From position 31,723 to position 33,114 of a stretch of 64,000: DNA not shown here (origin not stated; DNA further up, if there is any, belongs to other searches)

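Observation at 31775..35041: MetE/UROD-fold protein in an operon with a MoxR AAA+ ATPase and a CoxE-like VWA protein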

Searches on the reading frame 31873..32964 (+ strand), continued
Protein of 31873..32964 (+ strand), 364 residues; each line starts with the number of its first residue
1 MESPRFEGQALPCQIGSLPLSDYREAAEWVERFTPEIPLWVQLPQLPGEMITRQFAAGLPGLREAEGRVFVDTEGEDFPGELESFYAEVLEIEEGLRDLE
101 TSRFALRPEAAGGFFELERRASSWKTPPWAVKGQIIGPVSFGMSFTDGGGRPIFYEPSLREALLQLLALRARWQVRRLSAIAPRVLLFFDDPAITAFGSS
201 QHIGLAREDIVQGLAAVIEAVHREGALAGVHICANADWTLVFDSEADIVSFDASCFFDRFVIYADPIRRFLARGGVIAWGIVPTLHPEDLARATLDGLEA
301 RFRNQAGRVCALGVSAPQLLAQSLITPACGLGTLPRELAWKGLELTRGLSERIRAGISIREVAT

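Call 33: search_solved_structures(query=A1, max_evalue=1, show_alignments=2)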
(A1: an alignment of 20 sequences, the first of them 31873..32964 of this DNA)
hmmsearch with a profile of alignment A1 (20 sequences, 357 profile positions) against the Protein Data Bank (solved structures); distinct sequences matched with E-value up to 1: 2.
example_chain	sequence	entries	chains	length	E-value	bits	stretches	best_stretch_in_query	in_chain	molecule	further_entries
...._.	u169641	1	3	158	0.55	12.4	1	73-121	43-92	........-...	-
2dzl_A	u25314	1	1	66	0.81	11.8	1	40-88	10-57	Protein FAM100B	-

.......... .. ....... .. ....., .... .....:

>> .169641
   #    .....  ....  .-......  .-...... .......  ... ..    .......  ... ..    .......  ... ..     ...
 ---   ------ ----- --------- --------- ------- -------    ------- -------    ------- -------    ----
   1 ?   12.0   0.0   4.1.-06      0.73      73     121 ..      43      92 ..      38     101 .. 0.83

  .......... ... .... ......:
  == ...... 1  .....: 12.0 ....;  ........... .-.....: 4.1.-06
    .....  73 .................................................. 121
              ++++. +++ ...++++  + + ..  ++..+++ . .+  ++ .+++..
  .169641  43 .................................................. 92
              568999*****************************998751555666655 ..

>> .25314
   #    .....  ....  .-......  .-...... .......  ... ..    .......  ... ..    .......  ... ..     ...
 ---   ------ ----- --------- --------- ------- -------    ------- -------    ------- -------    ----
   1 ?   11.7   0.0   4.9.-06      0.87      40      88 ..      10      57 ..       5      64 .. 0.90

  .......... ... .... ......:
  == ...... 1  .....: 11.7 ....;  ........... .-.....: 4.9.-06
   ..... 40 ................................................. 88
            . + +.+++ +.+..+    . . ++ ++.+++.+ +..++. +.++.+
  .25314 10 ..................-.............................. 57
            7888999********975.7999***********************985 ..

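Call 36: search_dna_similar(query=window:31873-32964:+, collection=plasmids, mode=protein, max_rows=20, max_evalue=0.001)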
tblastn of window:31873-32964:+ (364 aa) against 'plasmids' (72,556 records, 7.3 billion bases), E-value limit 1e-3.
Records with a match: 1; places in all: 1; records where one place covers at least 80% of the query: 1.
Best place of each record, by identity: <60% 1.
By first word of the organism name: Desulfosarcina 1.
By predicted mobility (MOB-suite, as given by PLSDB): mobilizable 1.
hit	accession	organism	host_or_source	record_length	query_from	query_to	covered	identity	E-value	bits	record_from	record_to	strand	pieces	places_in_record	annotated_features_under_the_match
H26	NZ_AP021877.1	Desulfosarcina ovata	-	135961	8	339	91%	26.9%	7e-18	92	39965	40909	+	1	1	hypothetical protein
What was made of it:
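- On Dedicated MoxR/VWA-client system (NorQD-cNOR type): Gene 1 has no tblastn hit at E <= 1e-3 in those records (call 36).
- Gene 1 gives no tblastn hit in the A. baumannii and Aeromonas chromosome-sized records that carry the pair (call 36).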

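Call 55: list_cluster_members(proteins=[P0209, P0121, P0122, P0123, P0129, P0254])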
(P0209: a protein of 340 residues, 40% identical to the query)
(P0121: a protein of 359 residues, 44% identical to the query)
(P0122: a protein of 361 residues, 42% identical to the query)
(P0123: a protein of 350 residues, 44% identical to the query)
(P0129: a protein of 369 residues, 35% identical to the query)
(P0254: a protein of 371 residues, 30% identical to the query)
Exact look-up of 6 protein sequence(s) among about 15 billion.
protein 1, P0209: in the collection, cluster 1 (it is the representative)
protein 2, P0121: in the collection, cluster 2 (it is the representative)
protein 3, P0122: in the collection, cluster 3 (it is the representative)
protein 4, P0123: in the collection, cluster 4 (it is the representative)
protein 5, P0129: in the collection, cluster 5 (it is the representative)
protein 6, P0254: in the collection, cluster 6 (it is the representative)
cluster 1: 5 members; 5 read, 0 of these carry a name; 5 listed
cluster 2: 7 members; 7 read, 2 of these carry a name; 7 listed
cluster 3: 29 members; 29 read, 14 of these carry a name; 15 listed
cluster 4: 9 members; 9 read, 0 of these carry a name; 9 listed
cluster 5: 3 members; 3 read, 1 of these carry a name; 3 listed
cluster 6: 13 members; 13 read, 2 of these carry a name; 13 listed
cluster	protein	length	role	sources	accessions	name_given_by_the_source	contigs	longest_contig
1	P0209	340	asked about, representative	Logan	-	-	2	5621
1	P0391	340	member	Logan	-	-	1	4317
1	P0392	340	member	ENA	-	-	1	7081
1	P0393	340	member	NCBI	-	-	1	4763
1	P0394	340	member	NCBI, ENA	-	-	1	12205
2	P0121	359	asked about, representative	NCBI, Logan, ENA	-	-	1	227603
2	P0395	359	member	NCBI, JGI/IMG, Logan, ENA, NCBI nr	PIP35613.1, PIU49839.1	MAG: hypothetical protein COS92_04580 [Desulfobacterales bacterium ... | MAG: hypothetical protein COX20_10360 [Desulfobacterales bacterium ...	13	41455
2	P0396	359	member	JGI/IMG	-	hypothetical protein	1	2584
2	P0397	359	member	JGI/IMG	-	-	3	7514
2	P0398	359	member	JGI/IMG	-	-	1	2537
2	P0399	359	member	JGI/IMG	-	-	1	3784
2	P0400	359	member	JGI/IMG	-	-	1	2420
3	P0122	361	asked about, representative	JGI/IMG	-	-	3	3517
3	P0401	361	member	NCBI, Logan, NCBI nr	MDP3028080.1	MAG: hypothetical protein Q8O04_01000 [Deltaproteobacteria bacterium] | hypothetical protein [Deltaproteobacteria bacterium]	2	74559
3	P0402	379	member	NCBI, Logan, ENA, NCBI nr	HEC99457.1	MAG TPA: hypothetical protein ENN18_03640 [Proteobacteria bacterium] | hypothetical protein [Pseudomonadota bacterium]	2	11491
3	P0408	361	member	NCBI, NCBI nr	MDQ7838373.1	MAG: hypothetical protein RDU59_07755 [Thermodesulfobacteriota bacterium] | hypothetical protein [Thermodesulfobacteriota bacterium]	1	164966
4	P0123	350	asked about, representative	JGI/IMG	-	-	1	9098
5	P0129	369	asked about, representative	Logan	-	-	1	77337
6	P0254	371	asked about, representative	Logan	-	-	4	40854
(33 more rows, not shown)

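Call 60: find_homologous_proteins(query=P0209)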
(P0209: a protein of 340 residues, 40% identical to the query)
Query P0209 (340 aa): 3215 proteins with E <= 0.001 among 8000 candidates; the best 120 are listed.
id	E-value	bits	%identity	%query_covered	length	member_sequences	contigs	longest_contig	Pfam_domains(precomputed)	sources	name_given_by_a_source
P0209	5.1e-232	787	100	100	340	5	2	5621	-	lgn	-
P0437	1.3e-178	612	79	99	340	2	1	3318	-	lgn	-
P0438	2.7e-174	597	75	100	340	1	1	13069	-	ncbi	-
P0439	1.4e-145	503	65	98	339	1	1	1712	-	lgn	-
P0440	7.6e-138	477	62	98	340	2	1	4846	-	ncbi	-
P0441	1.3e-93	332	46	98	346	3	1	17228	-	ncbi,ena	-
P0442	4.5e-78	281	43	96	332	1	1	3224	-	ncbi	-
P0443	8.3e-78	280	43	99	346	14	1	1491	-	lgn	-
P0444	9.2e-77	277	42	97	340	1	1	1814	-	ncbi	-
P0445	1.5e-76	276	43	97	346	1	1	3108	-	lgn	-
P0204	4.9e-76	274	42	97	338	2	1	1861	-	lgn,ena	-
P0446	1.5e-75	273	42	99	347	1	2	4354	-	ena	-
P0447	1.6e-75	273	44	98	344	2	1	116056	-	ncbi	-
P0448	2.0e-75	272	42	97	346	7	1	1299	-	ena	-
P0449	2.8e-75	272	42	96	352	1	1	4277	-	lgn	-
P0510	3.9e-72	261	40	96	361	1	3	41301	-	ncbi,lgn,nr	ncbi:MAG: methionine synthase [Chloroflexi bacterium]|nr:methionine synthase [Chloroflexota bacteriu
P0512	4.1e-72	261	40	97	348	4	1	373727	-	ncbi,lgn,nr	ncbi:MAG: hypothetical protein QME70_06680 [Bacillota bacterium]|nr:hypothetical protein [Bacillota 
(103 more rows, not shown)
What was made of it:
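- Tried and rejected: One cluster (P0209) matched the numbering, but its relatives were unnamed metagenome proteins (calls 55, 60).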

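Call 63: find_encoding_contigs(protein=P0510, flank=5000, max_places=1)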
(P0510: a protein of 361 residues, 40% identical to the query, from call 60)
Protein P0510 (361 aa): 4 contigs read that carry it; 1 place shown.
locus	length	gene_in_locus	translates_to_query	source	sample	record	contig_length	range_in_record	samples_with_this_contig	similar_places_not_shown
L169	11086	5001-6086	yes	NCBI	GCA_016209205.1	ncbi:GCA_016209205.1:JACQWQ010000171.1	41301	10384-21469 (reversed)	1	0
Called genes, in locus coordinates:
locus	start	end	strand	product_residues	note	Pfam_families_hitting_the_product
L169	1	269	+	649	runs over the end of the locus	PF00111:Fer2, PF17650:RACo_linker, PF17651:Raco_middle, PF14574:RACo_C_ter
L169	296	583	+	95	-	-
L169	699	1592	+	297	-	PF04055:Radical_SAM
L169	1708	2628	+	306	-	PF00809:Pterin_bind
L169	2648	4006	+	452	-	PF00390:malic, PF03949:Malic_M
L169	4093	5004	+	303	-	PF00890:FAD_binding_2 (faint), PF01134:GIDA (faint), PF01946:Thi4 (faint), PF03486:HI0933_like (faint), PF07992:Pyr_redox_2, PF13738:Pyr_redox_3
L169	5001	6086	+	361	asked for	-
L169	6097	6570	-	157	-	PF00027:cNMP_binding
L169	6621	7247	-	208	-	PF01750:HycI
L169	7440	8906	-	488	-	PF27537:HoxH, PF00374:NiFeSe_Hases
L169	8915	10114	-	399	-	PF12740:PETase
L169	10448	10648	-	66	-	-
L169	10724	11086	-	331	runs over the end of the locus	PF01058:Oxidored_q6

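Call 64: find_encoding_contigs(protein=P0512, flank=5000, max_places=1)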
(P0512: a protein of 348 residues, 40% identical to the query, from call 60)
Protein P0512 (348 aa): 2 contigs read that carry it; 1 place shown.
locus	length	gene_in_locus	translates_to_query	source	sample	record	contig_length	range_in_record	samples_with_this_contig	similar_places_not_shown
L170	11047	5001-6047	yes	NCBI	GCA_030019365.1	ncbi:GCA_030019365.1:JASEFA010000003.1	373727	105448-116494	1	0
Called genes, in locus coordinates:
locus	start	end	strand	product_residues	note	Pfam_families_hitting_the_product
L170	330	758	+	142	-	PF01551:Peptidase_M23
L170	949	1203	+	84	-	PF12116:SpoIIID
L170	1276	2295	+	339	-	PF06723:MreB_Mbl, PF00022:Actin (weak), PF00012:HSP70, PF14450:FtsA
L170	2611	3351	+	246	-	PF00460:Flg_bb_rod (weak), PF22692:LlgE_F_G_D1, PF06429:Flg_bbr_C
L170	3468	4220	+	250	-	PF00460:Flg_bb_rod, PF22692:LlgE_F_G_D1, PF06429:Flg_bbr_C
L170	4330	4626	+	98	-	-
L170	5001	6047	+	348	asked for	-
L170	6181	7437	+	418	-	PF00438:S-AdoMet_synt_N, PF02772:S-AdoMet_synt_M, PF02773:S-AdoMet_synt_C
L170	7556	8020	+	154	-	-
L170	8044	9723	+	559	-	PF01590:GAF, PF13185:GAF_2, PF13492:GAF_3, PF00990:GGDEF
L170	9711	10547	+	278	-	PF18912:DZR_2 (faint), PF00156:Pribosyltran (weak)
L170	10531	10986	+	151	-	-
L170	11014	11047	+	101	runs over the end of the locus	PF04316:FlgM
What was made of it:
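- Relatives lie near genes for RACo and a pterin-binding methyltransferase, or directly upstream of SAM synthetase (calls 63, 64).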

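Call 65: find_encoding_contigs(protein=P0447, flank=5000, max_places=1)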
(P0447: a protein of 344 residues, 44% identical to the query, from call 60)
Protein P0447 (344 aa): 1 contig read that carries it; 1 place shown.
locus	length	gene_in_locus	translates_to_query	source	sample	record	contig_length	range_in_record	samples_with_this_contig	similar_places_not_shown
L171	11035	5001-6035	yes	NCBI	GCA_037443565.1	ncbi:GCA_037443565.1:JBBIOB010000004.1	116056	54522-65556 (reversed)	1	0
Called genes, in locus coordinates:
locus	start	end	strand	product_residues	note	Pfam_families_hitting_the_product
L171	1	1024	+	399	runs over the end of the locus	PF00155:Aminotran_1_2, PF01053:Cys_Met_Meta_PP (weak)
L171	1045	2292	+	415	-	PF01266:DAO, PF07992:Pyr_redox_2 (faint), PF13738:Pyr_redox_3 (faint)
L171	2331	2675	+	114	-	PF03795:YCII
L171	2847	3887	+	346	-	PF13379:NMT1_2 (faint), PF09084:NMT1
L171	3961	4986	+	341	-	PF03706:LPG_synthase_TM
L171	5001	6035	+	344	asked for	-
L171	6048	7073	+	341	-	PF00795:CN_hydrolase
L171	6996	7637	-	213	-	PF01596:Methyltransf_3, PF01135:PCMT, PF13649:Methyltransf_25 (weak), PF13578:Methyltransf_24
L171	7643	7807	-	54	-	PF02566:OsmC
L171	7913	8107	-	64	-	-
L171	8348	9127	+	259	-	PF00106:adh_short, PF08659:KR, PF13561:adh_short_C2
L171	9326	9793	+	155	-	-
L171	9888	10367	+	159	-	PF00111:Fer2 (weak), PF01799:Fer2_2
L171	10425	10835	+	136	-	PF01575:MaoC_dehydratas, PF13452:FAS1_DH_region, PF03061:4HBT (weak)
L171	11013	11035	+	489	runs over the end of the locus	PF25919:BSH_CusB (faint), PF00364:Biotin_lipoyl (faint), PF25917:BSH_RND, PF25881:HH_YBHG, PF25954:Beta-barrel_RND_2, PF25990:Beta-barrel_YknX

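Call 73: get_annotated_region(hit=H26, flank=6000)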
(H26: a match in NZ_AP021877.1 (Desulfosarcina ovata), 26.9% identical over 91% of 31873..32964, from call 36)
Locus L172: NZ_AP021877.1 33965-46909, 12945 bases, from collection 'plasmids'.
description: Desulfosarcina ovata subsp. sediminis strain 28bB2T plasmid Do28_1, complete sequence
organism: Desulfosarcina ovata (NCBI taxid 885957)
taxonomy: Bacteria; Thermodesulfobacteriota; Desulfobacteria; Desulfobacterales; Desulfosarcinaceae; Desulfosarcina; Desulfosarcina ovata
host: -; source: -; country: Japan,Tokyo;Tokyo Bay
typing (MOB-suite, as given by PLSDB): mobilizable; relaxase MOBQ
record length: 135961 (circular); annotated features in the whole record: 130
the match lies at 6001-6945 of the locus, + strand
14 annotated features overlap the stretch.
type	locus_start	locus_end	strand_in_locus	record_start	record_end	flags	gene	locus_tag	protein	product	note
CDS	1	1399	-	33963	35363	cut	-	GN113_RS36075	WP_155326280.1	multiheme c-type cytochrome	-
CDS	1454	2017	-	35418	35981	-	-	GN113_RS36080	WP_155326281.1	NapC/NirT family cytochrome c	-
CDS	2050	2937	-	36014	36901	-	-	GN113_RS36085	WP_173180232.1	TetR/AcrR family transcriptional regulator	GO:0006355 - regulation of DNA-templated transcription [Evidence IEA]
CDS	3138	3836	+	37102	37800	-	-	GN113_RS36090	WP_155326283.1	gamma-glutamyl-gamma-aminobutyrate hydrolase family protein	-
CDS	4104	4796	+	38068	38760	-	-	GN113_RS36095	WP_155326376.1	Crp/Fnr family transcriptional regulator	GO:0006355 - regulation of DNA-templated transcription [Evidence IEA]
CDS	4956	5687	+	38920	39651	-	-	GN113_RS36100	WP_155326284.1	ZIP family metal transporter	GO:0055085 - transmembrane transport [Evidence IEA]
CDS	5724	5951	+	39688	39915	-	-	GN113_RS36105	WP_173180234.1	DUF1858 domain-containing protein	-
CDS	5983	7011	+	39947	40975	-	-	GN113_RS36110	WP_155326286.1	hypothetical protein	-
CDS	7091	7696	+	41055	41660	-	-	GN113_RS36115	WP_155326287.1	CBS domain-containing protein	-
CDS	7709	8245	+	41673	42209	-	-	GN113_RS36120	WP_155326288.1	HPP family protein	-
CDS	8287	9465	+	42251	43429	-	-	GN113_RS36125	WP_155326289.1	FprA family A-type flavoprotein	-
CDS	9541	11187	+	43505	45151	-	hcp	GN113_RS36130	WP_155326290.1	hydroxylamine reductase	-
CDS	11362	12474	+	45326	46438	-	-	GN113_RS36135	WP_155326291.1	efflux RND transporter periplasmic adaptor subunit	GO:0006810 - transport [Evidence IEA]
CDS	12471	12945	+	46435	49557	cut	-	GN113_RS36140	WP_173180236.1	efflux RND transporter permease subunit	-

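Call 89: find_encoding_contigs(protein=P0408, flank=5000, max_places=1)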
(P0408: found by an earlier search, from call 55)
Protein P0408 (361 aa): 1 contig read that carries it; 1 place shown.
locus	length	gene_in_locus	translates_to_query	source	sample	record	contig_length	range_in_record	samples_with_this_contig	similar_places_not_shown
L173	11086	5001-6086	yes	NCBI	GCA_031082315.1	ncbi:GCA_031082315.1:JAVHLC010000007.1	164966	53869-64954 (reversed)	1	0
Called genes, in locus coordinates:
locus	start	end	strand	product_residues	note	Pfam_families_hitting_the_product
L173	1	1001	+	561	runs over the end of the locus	PF00005:ABC_tran, PF02463:SMC_N (faint), PF00350:Dynamin_N (faint), PF01926:MMR_HSR1 (faint), PF13304:AAA_21 (faint), PF12848:ABC_tran_Xtn, PF00005:ABC_tran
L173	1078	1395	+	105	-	PF01253:SUI1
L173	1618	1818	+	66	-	PF00313:CSD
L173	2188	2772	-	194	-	PF01844:HNH, PF13395:HNH_4 (weak), PF14279:HNH_5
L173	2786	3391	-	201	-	PF01121:CoaE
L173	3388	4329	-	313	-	PF01479:S4, PF00849:PseudoU_synth_2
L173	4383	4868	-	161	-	PF02559:CarD_TRCF_RID, PF21095:CarD_C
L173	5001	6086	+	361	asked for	-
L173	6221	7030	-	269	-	PF01209:Ubie_methyltran, PF05175:MTS (weak), PF13489:Methyltransf_23, PF13847:Methyltransf_31, PF08241:Methyltransf_11, PF08242:Methyltransf_12, PF13649:Methyltransf_25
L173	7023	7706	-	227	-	PF00561:Abhydrolase_1 (faint), PF12146:Hydrolase_4 (faint), PF12697:Abhydrolase_6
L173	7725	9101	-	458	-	PF00202:Aminotran_3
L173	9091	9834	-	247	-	PF01656:CbiA, PF13500:AAA_26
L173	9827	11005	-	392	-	PF00155:Aminotran_1_2, PF01053:Cys_Met_Meta_PP (faint), PF01212:Beta_elim_lyase (weak)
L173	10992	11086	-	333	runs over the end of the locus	PF04055:Radical_SAM, PF06968:BATS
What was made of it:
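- On Dedicated MoxR/VWA-client system (NorQD-cNOR type): It is next to none of four MesB relatives sampled in other lineages (calls 63-65, 89).
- Four MesB relatives from other lineages have no MoxR-VWA neighbour (calls 63-65, 89).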

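Call 90: find_encoding_contigs(protein=P0121, flank=5000, max_places=1)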
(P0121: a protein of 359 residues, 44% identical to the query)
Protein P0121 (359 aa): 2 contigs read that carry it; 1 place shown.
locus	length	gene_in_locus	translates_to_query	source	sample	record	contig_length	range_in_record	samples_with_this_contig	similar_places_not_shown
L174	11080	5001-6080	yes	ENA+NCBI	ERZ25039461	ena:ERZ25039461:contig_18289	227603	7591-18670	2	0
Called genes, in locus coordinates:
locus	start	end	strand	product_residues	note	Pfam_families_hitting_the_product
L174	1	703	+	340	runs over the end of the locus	PF00005:ABC_tran, PF13401:AAA_22 (weak), PF13304:AAA_21 (weak), PF08352:oligo_HPY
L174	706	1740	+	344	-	PF00005:ABC_tran, PF08352:oligo_HPY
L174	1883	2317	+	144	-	PF00436:SSB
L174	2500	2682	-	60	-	PF02416:TatA_B_E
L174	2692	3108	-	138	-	-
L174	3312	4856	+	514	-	PF00501:AMP-binding, PF13193:AMP-binding_C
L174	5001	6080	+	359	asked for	-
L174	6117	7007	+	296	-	PF00158:Sigma54_activat (weak), PF01078:Mg_chelatase (faint), PF07724:AAA_2, PF07728:AAA_5, PF13401:AAA_22 (weak), PF00004:AAA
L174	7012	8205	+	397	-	-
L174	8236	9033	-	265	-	PF01026:TatD_DNase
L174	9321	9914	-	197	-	PF03692:CxxCxxCC (weak)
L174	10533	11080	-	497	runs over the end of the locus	PF00361:Proton_antipo_M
